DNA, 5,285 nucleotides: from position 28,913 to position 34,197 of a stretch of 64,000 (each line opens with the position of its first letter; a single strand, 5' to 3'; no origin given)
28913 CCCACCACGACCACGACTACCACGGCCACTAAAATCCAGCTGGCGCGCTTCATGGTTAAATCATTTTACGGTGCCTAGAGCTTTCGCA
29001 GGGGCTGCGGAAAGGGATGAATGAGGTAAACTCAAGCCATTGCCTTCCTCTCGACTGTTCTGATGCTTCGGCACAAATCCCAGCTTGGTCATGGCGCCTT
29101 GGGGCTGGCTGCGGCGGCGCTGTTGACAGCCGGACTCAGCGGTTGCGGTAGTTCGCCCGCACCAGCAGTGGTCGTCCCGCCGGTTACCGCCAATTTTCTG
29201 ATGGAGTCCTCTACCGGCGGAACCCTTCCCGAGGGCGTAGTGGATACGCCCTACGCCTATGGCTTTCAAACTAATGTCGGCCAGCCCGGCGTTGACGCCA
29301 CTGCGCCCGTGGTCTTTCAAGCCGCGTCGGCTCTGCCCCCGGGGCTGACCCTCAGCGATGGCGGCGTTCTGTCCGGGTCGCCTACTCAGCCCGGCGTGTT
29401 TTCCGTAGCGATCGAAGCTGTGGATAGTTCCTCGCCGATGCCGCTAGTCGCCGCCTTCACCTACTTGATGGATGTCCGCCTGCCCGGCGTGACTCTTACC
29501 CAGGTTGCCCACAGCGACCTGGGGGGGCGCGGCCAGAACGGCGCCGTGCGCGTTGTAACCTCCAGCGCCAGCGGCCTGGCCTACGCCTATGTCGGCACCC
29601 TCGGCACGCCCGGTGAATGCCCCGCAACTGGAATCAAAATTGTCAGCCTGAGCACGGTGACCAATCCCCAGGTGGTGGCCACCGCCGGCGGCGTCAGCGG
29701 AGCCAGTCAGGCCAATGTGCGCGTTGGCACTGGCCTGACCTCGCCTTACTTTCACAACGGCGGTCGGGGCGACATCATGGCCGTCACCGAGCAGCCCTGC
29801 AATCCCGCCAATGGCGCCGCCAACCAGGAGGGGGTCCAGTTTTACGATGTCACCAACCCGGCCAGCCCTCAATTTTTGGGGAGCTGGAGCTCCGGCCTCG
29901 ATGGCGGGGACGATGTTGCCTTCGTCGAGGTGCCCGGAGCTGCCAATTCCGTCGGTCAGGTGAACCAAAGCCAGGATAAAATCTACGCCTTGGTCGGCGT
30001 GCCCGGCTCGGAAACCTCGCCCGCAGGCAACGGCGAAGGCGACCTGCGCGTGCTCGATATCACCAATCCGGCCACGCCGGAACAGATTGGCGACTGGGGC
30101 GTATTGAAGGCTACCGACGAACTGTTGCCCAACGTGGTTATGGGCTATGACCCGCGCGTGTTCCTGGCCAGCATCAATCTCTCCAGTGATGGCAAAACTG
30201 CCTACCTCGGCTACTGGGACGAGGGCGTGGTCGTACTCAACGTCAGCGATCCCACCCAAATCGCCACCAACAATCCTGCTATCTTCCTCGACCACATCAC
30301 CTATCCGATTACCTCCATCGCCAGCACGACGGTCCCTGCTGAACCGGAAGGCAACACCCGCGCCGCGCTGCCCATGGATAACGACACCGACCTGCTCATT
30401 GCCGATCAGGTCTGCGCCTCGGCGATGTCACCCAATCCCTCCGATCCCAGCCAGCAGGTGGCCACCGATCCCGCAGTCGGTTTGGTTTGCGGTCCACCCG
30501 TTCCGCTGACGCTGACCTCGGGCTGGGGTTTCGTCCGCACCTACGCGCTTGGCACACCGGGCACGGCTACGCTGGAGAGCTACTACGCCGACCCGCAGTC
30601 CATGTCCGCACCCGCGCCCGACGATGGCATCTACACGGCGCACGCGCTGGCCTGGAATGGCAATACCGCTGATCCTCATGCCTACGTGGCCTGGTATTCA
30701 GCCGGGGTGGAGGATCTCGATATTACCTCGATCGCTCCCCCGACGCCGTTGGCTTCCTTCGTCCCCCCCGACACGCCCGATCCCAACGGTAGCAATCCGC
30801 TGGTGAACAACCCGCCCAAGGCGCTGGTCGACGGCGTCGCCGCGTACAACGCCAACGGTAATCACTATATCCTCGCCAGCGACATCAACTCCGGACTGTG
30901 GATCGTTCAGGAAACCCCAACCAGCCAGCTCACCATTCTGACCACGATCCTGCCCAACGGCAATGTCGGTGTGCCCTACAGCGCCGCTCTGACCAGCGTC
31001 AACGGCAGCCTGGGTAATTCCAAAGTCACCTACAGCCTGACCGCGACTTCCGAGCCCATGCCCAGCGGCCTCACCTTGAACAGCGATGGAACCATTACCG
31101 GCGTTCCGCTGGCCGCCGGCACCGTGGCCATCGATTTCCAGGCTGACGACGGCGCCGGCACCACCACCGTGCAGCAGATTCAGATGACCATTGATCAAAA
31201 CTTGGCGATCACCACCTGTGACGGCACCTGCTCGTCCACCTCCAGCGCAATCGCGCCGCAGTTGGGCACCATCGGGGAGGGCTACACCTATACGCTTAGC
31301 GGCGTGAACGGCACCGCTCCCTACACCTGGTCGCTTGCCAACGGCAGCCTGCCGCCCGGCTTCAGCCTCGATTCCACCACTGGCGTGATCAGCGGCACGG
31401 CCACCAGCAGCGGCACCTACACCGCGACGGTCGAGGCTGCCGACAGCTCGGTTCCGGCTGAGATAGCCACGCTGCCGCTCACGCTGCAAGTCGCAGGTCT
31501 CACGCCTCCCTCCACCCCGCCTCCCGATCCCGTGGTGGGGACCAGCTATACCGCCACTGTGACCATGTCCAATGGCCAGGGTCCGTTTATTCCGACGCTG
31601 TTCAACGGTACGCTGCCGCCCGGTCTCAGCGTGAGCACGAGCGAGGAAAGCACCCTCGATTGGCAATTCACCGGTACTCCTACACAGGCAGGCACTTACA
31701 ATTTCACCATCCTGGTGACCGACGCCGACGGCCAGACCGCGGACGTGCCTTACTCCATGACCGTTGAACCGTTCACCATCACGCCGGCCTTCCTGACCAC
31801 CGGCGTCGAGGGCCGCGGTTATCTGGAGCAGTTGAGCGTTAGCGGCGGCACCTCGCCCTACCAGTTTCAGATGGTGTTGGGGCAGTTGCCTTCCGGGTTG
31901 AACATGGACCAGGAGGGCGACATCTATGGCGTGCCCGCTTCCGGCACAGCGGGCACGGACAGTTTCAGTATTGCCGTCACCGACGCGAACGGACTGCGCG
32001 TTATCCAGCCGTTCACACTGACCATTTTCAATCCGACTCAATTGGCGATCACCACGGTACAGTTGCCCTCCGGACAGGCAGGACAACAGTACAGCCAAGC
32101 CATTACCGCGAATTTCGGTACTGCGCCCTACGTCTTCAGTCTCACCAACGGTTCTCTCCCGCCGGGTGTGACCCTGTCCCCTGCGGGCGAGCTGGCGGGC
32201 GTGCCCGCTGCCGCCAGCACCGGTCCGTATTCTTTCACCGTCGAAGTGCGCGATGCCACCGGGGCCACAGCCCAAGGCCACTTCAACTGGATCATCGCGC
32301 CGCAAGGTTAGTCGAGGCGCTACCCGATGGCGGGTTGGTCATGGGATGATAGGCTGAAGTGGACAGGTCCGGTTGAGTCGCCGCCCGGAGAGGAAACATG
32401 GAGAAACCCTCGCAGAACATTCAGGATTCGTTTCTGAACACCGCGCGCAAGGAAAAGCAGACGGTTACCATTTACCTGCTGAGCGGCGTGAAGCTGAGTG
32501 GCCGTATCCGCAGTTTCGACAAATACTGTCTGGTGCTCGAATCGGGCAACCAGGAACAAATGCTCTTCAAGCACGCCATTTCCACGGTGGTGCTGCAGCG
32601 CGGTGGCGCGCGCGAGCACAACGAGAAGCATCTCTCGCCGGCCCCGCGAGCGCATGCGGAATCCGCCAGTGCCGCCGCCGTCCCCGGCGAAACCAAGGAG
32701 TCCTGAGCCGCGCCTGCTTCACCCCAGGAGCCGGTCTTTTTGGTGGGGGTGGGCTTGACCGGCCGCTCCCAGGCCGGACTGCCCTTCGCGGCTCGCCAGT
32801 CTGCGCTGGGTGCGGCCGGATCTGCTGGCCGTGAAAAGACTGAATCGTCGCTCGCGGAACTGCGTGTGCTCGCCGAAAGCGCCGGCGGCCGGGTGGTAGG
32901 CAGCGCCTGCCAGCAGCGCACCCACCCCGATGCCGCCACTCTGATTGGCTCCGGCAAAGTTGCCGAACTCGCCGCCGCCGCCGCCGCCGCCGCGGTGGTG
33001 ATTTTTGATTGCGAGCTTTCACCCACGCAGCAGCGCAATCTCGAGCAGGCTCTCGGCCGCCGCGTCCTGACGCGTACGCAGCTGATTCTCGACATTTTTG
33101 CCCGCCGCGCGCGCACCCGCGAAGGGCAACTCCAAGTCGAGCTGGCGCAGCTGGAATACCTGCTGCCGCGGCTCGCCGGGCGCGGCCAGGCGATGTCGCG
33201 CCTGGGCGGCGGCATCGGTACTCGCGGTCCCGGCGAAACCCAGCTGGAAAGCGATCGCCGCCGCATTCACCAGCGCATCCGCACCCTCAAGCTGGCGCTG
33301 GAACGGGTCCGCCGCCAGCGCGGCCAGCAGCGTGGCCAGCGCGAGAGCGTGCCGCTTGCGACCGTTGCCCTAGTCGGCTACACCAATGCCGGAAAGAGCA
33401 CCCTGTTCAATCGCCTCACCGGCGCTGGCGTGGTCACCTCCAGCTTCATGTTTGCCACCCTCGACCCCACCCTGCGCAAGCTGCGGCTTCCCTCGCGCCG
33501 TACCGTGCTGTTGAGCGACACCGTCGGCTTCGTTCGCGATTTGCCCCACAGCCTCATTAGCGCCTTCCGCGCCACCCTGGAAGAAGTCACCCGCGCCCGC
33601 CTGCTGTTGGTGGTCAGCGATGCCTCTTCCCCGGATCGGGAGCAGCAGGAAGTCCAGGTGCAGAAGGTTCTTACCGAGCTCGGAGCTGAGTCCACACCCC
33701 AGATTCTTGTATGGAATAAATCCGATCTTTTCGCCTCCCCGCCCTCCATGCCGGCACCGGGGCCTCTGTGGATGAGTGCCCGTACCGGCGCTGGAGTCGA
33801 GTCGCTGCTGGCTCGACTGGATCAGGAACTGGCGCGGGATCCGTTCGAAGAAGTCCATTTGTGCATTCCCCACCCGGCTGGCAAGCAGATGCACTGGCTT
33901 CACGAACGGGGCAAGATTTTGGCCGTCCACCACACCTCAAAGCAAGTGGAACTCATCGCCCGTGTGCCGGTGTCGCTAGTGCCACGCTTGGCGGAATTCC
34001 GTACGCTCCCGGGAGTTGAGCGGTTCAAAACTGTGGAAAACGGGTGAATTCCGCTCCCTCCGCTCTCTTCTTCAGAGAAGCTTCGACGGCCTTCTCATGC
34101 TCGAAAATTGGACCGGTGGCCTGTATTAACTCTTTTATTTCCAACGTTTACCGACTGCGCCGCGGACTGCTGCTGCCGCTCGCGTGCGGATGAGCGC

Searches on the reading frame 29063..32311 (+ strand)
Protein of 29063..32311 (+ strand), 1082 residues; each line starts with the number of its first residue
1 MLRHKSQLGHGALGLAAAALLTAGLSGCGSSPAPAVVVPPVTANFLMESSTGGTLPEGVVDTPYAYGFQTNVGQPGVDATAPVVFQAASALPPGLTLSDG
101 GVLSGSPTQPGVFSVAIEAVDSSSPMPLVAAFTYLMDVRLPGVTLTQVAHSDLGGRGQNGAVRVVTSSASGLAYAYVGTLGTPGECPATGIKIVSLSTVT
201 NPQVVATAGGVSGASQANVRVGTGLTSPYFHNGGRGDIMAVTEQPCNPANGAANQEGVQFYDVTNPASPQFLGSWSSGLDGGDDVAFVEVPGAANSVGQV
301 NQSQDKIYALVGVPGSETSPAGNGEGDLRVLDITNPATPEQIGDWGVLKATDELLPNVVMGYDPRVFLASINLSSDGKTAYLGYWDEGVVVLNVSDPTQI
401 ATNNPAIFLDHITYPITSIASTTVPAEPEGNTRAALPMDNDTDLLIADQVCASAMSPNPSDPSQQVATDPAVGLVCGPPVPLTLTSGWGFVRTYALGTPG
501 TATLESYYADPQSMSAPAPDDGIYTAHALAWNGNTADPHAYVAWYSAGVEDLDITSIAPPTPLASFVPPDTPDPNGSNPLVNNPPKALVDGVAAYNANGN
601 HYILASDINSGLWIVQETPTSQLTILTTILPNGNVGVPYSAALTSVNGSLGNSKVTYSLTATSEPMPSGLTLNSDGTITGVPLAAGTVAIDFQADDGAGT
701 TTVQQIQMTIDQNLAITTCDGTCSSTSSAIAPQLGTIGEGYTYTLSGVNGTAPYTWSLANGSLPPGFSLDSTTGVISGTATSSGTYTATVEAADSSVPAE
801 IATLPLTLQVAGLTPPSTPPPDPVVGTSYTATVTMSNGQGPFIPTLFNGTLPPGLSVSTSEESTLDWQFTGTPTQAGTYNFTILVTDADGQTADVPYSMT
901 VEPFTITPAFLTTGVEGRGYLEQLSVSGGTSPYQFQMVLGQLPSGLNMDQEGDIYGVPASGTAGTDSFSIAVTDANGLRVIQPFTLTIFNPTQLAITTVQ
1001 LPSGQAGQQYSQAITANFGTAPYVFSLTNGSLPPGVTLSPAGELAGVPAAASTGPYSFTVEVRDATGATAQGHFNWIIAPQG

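Call 19: search_protein_families(library=pfam, proteins=[window:29063-32311:+], max_evalue=0.0001)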
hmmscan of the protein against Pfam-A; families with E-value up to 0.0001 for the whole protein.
window:29063-32311:+ (1082 aa): 7 families
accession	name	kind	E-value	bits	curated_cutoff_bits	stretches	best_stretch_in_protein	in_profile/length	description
PF05345.18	He_PIG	-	3.1e-59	197.8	24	6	997-1078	5-95/96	Putative Ig domain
PF17963.7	Big_9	-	8.8e-12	46.2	23.6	0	1027-1073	37-85/89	Bacterial Ig domain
PF24908.1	Ig_SIBA-E_2nd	-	2e-10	41.3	27.8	0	657-728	33-104/117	Integrin beta-like protein A-E, second Ig-like domain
PF19077.6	Big_13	-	5.5e-07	30.5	27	0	858-901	55-100/102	Bacterial Ig-like domain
PF15418.12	DUF4625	-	7.5e-07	29.9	27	0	1020-1073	73-125/131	Domain of unknown function (DUF4625)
PF17892.7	Cadherin_5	-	3.3e-05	24.1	26.5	0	668-710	53-97/98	Cadherin-like domain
PF22352.2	K319L-like_PKD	-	5.4e-05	23.6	27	0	856-895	41-78/84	K319L-like, PKD domain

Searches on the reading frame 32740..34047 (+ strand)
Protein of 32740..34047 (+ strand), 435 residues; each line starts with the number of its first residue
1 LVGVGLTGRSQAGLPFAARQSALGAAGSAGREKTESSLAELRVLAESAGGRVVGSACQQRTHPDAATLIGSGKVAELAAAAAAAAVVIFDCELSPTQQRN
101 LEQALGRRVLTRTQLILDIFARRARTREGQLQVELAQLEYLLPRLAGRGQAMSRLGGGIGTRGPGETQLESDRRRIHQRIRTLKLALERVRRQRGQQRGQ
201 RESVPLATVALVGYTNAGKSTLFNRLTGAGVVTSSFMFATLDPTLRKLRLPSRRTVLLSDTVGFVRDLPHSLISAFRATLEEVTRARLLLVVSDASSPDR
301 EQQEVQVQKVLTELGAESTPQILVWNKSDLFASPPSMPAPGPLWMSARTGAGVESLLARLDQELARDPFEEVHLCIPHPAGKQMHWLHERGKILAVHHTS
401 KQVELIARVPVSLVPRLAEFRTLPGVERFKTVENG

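Call 19: search_protein_families(library=pfam, proteins=[window:32740-34047:+], max_evalue=0.0001)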
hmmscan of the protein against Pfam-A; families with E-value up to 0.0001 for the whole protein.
window:32740-34047:+ (435 aa): 4 families
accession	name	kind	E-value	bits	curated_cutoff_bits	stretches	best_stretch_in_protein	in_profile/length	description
PF16360.10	GTP-bdg_M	-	2.6e-30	105.2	29.5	1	123-201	1-79/79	GTP-binding GTPase Middle Region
PF13167.11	GTP-bdg_N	-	9.5e-30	103.5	25.4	1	35-121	1-89/89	GTP-binding GTPase N-terminal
PF01926.29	MMR_HSR1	-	8.7e-21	74.6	21.9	1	208-327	1-113/113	50S ribosome-binding GTPase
PF02421.24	FeoB_N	-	4.3e-06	26.8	27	1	208-300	2-93/156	Ferrous iron transport protein B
